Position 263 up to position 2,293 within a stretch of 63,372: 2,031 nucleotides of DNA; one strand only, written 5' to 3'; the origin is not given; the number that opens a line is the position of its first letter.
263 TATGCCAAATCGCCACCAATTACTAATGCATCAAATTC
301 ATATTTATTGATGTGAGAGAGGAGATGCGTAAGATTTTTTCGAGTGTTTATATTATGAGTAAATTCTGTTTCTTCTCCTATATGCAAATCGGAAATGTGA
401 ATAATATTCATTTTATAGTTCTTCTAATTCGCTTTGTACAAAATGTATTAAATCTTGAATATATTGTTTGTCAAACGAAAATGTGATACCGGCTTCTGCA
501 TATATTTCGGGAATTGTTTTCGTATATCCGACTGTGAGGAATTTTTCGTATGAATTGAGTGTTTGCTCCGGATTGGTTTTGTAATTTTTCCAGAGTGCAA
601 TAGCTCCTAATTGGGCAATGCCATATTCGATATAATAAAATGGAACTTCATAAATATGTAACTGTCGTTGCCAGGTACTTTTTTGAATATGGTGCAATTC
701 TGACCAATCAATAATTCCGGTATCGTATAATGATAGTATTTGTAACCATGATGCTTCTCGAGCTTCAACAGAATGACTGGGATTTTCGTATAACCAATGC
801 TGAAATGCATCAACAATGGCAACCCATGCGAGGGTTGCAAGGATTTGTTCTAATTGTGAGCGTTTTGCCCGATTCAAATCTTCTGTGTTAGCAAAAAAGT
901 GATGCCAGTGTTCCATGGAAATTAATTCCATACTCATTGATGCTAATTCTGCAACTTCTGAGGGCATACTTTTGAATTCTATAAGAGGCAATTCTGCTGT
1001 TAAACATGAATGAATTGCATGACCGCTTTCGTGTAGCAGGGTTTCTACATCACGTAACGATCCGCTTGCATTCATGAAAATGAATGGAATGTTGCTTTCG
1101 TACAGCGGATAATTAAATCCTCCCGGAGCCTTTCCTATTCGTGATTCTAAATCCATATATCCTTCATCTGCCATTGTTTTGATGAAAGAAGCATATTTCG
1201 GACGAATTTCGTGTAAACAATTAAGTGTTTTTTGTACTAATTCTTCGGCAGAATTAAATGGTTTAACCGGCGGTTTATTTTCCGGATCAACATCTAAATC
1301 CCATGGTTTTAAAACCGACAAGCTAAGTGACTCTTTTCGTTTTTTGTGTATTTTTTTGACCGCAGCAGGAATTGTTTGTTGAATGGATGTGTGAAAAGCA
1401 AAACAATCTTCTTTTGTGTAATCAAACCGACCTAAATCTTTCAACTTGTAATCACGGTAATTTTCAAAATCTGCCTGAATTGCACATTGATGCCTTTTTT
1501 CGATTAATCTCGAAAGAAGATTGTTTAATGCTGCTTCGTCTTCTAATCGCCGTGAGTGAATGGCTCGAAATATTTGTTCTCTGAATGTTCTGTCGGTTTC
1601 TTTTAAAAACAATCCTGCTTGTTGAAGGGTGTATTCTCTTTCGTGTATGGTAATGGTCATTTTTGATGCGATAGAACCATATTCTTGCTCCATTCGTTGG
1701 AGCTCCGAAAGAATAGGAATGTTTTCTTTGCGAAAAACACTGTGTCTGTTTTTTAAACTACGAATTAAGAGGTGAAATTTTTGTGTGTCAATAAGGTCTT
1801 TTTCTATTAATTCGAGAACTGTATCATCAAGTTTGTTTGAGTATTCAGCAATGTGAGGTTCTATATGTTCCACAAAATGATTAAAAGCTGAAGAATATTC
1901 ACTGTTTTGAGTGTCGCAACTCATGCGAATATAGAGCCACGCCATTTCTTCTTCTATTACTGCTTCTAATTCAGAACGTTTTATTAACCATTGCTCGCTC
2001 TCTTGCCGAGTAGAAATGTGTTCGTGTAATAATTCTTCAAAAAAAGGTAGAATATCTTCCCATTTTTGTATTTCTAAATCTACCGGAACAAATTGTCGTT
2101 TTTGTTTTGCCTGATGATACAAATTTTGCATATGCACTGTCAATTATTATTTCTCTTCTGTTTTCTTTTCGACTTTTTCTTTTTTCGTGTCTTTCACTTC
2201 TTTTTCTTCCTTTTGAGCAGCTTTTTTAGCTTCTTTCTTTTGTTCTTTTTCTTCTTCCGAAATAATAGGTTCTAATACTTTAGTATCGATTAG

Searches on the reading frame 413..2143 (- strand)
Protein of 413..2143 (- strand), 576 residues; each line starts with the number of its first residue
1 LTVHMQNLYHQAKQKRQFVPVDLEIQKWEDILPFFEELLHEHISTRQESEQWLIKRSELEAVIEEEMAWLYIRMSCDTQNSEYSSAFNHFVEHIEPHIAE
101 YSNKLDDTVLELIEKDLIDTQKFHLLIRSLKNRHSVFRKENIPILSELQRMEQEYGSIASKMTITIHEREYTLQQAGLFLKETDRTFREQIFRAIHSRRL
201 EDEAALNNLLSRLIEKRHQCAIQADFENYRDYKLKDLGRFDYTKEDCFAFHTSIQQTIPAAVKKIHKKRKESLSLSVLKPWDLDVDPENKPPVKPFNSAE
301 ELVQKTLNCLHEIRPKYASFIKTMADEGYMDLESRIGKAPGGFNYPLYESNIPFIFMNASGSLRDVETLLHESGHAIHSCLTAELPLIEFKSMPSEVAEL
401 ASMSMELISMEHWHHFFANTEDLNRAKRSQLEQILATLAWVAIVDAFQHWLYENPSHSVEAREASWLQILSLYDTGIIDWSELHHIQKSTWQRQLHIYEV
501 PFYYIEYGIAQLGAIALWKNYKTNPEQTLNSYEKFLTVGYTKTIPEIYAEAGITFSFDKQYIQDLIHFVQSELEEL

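Call 59: search_protein_families(library=pfam, proteins=[window:413-2143:-], max_evalue=0.00001)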
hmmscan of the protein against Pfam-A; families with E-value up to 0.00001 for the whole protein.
window:413-2143:- (576 aa): 1 family
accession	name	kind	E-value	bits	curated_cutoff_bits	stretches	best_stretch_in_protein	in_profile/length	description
PF01432.26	Peptidase_M3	-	2.5e-50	172.6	27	1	179-563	2-453/457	Peptidase family M3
